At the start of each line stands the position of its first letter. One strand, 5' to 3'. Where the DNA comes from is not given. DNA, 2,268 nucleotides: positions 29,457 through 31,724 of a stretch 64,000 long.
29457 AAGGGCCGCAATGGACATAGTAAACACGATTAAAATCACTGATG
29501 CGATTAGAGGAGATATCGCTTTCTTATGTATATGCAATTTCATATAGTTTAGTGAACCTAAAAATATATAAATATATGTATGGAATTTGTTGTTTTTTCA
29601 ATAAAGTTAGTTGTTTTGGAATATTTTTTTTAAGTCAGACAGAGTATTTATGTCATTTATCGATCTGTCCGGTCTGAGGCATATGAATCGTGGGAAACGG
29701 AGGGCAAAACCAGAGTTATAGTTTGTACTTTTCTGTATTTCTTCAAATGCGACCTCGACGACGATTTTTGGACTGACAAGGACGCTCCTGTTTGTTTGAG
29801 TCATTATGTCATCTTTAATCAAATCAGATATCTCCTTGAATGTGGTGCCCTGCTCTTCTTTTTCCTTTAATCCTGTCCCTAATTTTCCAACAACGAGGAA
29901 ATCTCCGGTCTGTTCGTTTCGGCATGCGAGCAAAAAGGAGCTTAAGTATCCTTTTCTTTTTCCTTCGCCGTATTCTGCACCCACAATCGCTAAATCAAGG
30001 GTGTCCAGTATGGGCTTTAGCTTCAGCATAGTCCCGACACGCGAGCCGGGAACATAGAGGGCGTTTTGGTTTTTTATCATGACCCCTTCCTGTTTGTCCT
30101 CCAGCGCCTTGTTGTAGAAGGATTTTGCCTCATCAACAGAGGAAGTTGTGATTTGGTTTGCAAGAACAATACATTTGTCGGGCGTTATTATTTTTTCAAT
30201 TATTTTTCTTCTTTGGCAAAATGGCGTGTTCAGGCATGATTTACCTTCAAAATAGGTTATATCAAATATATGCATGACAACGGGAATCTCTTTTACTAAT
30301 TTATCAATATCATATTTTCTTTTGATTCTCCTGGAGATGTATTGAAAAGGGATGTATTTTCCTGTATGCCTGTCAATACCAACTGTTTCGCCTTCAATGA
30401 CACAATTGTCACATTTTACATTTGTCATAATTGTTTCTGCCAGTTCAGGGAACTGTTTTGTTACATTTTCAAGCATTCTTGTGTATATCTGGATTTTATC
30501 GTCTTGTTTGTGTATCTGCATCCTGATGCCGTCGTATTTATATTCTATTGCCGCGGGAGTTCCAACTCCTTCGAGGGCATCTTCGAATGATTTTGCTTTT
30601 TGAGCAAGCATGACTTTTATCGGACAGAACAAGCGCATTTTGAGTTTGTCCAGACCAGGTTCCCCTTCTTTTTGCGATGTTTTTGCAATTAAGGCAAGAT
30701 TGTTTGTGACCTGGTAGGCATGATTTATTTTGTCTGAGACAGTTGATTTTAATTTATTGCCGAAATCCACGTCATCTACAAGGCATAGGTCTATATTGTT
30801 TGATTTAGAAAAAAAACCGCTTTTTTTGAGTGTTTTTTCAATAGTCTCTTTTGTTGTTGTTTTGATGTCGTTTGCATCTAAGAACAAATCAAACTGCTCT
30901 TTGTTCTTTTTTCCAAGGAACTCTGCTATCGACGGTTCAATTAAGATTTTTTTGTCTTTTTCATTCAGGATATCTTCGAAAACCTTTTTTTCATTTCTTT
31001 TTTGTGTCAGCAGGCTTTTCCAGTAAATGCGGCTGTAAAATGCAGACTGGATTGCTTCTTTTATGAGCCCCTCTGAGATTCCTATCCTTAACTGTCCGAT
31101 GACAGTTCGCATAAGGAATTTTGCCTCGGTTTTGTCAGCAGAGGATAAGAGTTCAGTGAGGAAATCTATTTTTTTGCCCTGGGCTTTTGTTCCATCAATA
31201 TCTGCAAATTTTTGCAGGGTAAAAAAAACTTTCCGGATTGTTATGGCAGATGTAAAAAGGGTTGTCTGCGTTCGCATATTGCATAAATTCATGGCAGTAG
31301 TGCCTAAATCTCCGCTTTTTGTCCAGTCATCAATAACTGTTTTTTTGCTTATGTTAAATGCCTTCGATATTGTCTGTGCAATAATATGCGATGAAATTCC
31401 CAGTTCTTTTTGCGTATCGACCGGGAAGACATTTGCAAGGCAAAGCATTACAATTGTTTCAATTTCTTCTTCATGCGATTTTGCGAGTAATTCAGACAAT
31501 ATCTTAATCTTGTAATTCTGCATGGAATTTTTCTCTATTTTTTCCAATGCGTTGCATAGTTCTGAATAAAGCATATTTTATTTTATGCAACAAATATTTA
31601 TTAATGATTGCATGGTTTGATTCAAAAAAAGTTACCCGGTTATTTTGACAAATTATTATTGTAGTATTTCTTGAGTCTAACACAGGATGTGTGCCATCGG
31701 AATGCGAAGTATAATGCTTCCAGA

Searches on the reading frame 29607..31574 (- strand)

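Call 9: search_protein_families(library=pfam, proteins=[window:29607-31574:-], max_evalue=0.001)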
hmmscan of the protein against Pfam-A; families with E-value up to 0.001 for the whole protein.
window:29607-31574:- (655 aa): 3 families
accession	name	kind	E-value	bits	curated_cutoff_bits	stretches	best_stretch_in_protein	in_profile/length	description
PF01068.26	DNA_ligase_A_M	-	5.1e-56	190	26.2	1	322-520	2-204/204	ATP dependent DNA ligase domain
PF04675.19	DNA_ligase_A_N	-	2.6e-33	116.1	24.6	1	3-175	2-173/174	DNA ligase N terminus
PF04679.21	DNA_ligase_A_C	-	1.2e-14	54.9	27.5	1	540-637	1-94/94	ATP dependent DNA ligase C terminal region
